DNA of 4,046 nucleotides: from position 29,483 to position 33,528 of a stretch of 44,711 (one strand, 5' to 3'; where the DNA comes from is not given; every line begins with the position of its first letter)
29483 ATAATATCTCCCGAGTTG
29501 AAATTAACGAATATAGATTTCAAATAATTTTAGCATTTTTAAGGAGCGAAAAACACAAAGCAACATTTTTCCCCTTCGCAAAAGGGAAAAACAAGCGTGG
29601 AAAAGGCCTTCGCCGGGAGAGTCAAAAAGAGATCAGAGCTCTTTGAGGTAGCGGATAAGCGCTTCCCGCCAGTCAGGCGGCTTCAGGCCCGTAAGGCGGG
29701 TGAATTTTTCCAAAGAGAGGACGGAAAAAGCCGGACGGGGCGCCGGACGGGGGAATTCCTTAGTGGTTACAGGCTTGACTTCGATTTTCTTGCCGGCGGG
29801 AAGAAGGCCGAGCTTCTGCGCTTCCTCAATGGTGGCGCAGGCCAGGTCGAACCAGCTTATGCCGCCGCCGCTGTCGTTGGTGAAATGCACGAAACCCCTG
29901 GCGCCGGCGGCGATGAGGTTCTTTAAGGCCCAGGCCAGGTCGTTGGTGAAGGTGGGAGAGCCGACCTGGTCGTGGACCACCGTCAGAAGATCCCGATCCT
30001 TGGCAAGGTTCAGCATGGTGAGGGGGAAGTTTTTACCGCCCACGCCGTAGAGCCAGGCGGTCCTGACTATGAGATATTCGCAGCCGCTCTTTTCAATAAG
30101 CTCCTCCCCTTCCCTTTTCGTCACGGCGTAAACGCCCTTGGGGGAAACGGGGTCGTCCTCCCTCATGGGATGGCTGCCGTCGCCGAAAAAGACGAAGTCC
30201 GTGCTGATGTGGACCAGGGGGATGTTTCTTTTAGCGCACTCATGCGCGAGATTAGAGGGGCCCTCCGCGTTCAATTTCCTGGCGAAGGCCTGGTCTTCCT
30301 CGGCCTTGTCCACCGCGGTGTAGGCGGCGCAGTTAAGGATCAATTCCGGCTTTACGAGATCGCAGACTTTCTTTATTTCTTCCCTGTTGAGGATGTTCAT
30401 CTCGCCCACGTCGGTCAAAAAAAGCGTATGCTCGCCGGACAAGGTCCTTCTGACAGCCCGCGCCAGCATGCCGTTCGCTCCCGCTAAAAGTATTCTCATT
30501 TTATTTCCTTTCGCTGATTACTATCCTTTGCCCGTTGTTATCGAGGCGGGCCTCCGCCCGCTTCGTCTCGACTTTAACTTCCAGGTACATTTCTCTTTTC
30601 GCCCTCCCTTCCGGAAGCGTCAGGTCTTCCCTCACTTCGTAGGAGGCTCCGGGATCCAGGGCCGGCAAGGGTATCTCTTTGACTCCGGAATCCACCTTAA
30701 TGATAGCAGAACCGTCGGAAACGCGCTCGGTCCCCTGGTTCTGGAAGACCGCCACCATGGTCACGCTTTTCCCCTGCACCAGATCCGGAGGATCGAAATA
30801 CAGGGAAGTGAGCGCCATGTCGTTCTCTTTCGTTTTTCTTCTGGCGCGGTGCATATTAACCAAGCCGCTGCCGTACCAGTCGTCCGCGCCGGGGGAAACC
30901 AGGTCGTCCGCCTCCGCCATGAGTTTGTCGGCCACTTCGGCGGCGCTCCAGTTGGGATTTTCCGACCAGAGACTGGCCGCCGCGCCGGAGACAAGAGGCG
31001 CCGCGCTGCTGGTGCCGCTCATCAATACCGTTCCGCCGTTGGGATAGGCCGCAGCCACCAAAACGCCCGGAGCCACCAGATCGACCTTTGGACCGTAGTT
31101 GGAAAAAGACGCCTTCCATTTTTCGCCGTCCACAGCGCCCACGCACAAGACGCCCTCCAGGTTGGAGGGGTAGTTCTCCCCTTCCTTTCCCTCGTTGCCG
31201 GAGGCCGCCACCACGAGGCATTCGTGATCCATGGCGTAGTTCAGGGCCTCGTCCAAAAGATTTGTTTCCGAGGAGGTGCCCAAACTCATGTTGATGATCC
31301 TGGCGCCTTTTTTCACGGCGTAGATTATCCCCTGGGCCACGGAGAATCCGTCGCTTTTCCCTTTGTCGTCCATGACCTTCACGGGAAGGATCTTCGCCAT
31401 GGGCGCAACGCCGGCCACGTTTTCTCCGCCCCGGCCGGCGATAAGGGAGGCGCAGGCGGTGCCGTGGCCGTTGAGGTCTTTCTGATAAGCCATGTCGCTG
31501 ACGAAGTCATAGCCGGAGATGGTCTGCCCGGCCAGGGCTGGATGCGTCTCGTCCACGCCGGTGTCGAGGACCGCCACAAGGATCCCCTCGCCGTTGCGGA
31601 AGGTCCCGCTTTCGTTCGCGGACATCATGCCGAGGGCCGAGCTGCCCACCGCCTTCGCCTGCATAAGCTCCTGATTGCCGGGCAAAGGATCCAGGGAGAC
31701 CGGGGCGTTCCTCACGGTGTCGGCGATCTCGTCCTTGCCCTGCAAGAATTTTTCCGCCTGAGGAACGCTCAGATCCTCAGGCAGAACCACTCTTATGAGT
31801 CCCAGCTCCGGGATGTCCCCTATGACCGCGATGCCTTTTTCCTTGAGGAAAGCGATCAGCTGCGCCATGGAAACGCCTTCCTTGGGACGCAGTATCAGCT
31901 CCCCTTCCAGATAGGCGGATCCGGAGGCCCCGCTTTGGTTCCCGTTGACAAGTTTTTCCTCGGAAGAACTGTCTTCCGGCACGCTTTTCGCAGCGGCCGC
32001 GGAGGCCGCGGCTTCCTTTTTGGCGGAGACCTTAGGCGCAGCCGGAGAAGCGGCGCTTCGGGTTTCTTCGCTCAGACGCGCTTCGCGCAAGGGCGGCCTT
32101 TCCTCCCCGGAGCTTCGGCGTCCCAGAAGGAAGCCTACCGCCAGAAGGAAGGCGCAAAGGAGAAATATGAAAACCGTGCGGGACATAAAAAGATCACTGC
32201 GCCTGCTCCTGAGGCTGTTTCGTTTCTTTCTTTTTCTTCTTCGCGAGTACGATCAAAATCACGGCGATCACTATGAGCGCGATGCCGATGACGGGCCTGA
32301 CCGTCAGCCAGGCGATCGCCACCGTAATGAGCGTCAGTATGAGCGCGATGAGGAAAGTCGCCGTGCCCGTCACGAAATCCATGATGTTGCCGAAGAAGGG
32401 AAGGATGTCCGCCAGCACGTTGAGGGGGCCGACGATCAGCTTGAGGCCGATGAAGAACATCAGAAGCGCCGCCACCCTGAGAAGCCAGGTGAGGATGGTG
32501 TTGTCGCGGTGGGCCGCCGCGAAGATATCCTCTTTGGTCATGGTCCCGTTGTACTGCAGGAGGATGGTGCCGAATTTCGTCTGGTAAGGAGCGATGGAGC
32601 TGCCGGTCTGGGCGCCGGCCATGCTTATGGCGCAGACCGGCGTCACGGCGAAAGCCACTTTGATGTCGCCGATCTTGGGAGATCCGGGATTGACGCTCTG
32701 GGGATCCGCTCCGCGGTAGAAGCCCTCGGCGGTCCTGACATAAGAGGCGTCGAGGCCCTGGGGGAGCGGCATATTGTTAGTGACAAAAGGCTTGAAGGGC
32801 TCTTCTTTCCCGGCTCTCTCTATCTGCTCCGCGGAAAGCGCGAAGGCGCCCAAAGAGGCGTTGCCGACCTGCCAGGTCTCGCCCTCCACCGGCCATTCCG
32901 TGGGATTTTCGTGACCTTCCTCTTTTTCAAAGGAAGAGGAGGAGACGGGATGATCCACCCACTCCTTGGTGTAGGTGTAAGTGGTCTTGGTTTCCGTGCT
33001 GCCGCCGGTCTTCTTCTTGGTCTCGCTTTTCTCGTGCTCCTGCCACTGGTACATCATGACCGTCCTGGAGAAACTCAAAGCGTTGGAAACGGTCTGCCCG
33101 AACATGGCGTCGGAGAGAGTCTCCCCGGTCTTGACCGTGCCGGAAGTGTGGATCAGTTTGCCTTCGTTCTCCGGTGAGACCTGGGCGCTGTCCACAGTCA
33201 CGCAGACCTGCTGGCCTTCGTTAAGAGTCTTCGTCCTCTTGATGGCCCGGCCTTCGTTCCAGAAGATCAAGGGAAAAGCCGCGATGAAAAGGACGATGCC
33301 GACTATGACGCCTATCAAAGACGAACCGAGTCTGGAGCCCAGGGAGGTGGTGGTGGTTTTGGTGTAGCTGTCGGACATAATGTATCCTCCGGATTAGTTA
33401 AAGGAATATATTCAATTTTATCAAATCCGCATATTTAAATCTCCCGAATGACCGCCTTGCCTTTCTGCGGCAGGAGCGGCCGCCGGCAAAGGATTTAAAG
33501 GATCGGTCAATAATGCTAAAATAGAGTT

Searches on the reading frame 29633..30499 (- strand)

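Call 64: search_protein_families(library=pfam, proteins=[window:29633-30499:-], max_evalue=0.00001)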
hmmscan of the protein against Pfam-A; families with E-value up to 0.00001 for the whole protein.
window:29633-30499:- (288 aa): 3 families
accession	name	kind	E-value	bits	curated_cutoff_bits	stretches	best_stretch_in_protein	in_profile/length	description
PF04321.23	RmlD_sub_bind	-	2.3e-89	299.7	27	1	1-287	1-284/287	RmlD substrate binding domain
PF01370.27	Epimerase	-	8.9e-19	68.3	20.9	1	3-160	1-183/240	NAD dependent epimerase/dehydratase family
PF16363.11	GDP_Man_Dehyd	-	3.8e-09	36.9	27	1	33-137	58-166/332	GDP-mannose 4,6 dehydratase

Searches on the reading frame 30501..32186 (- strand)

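Call 64: search_protein_families(library=pfam, proteins=[window:30501-32186:-], max_evalue=0.00001)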
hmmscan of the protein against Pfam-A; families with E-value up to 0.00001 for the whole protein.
window:30501-32186:- (561 aa): 1 family
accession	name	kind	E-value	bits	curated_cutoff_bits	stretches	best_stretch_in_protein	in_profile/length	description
PF00082.27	Peptidase_S8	-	3e-58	197.9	21.8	1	199-441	1-288/288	Subtilase family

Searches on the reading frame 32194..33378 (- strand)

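Call 64: search_protein_families(library=pfam, proteins=[window:32194-33378:-], max_evalue=0.00001)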
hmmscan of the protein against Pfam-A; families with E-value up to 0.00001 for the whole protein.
window:32194-33378:- (394 aa): 1 family
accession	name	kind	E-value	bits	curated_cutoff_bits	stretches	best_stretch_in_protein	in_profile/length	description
PF07787.17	TMEM43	-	9.2e-70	235.3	23.3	1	109-362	1-250/250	Transmembrane protein 43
